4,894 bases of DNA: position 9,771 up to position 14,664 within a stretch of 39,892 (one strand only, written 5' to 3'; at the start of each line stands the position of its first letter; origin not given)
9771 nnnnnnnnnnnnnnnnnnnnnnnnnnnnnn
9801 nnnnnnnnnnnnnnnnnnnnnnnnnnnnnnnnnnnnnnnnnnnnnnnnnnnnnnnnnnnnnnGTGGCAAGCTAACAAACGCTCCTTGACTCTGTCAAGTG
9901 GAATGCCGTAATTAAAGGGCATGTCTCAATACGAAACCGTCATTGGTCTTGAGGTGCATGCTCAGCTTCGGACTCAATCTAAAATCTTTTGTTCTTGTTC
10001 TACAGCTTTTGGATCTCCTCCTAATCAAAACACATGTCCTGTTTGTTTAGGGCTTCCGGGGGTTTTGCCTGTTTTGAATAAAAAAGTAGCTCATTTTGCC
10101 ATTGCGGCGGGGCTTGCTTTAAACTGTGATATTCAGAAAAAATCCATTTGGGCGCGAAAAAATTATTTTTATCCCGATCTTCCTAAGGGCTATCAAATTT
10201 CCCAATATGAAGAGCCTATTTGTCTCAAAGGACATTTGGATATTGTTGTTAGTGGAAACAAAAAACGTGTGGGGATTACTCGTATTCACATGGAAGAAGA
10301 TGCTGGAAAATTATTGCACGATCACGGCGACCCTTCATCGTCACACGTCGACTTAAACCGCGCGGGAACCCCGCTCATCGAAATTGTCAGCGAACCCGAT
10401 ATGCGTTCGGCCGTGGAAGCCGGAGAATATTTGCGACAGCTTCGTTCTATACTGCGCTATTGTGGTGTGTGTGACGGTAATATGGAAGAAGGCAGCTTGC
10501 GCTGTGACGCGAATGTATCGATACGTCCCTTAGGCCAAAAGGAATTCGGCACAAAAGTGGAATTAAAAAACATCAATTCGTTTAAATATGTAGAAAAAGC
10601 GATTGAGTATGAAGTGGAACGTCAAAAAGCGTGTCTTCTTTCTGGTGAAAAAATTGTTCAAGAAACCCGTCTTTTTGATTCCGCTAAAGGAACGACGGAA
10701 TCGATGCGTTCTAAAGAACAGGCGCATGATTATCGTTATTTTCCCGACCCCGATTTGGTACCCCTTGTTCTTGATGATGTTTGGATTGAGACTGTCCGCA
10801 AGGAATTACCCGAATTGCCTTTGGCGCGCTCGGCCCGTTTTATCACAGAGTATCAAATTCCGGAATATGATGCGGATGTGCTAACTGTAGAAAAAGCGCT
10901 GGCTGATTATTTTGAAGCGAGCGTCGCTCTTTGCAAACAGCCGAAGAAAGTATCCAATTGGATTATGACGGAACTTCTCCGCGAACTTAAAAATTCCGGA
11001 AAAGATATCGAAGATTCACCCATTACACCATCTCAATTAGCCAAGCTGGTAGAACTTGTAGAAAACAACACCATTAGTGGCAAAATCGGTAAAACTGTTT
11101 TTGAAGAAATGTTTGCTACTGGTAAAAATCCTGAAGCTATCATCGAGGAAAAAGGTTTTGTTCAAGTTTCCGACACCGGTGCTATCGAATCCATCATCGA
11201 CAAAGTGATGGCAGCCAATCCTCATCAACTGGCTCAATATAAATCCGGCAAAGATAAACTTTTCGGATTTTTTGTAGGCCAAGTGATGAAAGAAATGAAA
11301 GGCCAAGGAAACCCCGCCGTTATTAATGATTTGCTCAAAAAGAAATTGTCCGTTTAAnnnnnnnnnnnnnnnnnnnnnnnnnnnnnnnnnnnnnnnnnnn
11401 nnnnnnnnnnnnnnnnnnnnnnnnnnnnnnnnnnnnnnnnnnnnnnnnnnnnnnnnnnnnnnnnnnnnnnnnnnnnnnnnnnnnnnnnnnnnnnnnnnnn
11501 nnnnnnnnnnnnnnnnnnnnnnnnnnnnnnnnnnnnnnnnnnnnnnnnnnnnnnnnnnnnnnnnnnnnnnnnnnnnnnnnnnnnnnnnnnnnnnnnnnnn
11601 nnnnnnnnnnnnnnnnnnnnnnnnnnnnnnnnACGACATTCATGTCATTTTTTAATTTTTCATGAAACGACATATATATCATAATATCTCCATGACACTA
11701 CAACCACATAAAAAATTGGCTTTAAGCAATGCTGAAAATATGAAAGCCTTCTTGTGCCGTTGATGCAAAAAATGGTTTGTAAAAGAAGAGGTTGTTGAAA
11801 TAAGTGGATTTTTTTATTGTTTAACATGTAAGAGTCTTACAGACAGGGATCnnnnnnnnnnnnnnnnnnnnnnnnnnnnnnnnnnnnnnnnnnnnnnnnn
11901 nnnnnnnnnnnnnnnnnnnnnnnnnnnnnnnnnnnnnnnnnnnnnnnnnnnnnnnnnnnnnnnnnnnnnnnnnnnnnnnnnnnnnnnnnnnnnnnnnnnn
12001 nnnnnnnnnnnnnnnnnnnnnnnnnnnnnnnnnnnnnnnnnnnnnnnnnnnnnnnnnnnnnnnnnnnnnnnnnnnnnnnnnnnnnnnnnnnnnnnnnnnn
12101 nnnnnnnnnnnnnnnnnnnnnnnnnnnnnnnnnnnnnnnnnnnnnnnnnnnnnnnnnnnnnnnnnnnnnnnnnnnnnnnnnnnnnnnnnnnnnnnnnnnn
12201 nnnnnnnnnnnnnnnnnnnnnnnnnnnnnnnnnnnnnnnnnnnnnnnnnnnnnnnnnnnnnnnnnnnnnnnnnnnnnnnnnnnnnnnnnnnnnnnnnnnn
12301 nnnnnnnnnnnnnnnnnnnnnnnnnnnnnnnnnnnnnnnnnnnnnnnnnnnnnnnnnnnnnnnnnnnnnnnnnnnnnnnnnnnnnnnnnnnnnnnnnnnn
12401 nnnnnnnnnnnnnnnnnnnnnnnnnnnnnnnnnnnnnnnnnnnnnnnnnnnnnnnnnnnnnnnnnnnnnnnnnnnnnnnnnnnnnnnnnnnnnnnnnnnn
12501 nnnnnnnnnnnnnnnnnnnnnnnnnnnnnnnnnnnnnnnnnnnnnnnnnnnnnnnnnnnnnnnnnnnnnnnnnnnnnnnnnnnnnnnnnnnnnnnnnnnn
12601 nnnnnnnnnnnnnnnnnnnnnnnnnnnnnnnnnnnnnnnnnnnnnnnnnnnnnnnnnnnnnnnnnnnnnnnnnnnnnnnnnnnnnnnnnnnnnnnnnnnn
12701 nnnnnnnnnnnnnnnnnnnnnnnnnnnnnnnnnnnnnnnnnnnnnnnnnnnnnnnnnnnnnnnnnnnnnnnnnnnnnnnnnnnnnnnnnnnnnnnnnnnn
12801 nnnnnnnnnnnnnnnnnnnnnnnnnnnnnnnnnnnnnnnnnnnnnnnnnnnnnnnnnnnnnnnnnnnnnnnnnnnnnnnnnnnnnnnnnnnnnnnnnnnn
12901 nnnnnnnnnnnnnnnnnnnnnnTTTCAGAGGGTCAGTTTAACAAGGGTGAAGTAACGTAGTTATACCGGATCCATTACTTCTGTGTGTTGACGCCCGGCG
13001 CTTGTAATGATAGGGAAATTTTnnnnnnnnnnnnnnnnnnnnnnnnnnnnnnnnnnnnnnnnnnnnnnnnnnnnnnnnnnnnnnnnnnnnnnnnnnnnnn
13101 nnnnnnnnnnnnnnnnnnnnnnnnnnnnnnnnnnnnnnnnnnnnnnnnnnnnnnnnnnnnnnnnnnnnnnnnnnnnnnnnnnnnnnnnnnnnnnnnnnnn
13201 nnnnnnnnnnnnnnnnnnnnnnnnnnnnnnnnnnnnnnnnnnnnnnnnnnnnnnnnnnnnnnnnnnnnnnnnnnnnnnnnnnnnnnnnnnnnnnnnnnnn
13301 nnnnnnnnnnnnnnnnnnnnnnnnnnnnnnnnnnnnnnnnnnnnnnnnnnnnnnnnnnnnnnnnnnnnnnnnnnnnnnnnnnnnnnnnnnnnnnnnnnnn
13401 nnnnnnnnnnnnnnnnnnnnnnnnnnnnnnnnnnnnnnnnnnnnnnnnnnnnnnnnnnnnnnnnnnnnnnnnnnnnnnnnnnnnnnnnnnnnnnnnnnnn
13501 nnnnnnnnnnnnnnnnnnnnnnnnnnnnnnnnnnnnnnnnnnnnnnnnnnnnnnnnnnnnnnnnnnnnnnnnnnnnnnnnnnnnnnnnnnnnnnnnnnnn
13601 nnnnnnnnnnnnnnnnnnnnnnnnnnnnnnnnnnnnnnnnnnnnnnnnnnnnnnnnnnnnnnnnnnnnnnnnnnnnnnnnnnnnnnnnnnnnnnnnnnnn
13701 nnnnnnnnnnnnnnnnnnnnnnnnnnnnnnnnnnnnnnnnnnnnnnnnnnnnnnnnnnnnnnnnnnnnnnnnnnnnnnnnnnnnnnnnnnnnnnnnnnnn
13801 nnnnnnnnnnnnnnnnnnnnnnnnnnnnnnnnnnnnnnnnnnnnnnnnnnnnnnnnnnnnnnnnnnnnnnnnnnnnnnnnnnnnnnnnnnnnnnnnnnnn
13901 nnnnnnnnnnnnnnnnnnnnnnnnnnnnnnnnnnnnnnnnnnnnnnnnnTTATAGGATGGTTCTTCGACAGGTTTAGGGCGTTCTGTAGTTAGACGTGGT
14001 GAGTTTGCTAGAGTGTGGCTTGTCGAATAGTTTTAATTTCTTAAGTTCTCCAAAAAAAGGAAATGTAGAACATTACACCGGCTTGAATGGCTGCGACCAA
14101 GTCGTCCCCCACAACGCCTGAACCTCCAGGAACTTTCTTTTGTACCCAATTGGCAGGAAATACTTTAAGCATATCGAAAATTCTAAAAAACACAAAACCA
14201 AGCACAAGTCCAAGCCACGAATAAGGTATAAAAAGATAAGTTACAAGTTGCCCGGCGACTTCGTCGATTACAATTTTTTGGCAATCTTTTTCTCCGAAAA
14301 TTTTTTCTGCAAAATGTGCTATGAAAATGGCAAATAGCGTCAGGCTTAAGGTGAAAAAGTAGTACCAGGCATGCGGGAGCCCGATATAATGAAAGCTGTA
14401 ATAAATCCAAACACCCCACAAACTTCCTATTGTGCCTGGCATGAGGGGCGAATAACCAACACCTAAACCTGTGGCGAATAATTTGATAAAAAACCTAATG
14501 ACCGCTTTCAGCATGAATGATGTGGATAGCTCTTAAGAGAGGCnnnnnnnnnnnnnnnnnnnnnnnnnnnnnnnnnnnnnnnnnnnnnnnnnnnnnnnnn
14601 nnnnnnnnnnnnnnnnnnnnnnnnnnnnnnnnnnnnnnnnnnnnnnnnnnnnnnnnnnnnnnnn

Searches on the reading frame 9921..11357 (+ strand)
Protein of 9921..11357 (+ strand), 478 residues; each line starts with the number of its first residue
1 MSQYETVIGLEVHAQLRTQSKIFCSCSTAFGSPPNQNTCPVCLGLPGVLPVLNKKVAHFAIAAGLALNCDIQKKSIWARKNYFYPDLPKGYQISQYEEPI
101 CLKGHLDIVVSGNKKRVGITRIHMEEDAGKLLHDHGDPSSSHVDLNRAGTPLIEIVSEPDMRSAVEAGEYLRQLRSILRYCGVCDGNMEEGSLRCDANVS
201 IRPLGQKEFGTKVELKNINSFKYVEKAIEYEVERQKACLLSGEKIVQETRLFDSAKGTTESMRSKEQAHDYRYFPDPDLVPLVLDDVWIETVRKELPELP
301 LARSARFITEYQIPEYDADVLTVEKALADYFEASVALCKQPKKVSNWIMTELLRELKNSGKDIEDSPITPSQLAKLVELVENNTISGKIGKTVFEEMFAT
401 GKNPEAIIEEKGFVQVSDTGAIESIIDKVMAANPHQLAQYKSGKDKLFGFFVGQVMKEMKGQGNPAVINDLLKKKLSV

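Call 18: search_protein_families(library=pfam, proteins=[window:9921-11357:+], max_evalue=0.001)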
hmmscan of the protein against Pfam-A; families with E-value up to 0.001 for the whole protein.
window:9921-11357:+ (478 aa): 2 families
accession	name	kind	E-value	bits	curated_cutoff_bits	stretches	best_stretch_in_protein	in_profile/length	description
PF02934.20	GatB_N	-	1.7e-128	428.1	23.4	1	6-290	1-277/277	GatB/GatE catalytic domain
PF02637.23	GatB_Yqey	-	2.7e-57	193.3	27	1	329-476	1-148/148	GatB domain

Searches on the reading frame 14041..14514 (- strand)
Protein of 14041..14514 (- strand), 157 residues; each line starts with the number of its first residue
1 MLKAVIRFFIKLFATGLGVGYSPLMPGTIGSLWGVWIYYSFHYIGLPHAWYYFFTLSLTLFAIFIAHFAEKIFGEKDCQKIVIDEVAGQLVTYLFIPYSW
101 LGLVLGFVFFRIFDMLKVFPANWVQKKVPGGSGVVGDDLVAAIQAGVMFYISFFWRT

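Call 18: search_protein_families(library=pfam, proteins=[window:14041-14514:-], max_evalue=0.001)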
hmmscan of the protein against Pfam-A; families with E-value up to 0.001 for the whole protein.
window:14041-14514:- (157 aa): 1 family
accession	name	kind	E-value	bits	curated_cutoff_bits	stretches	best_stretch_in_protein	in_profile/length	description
PF04608.18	PgpA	-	3.9e-39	134.3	28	1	13-151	2-139/141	Phosphatidylglycerophosphatase A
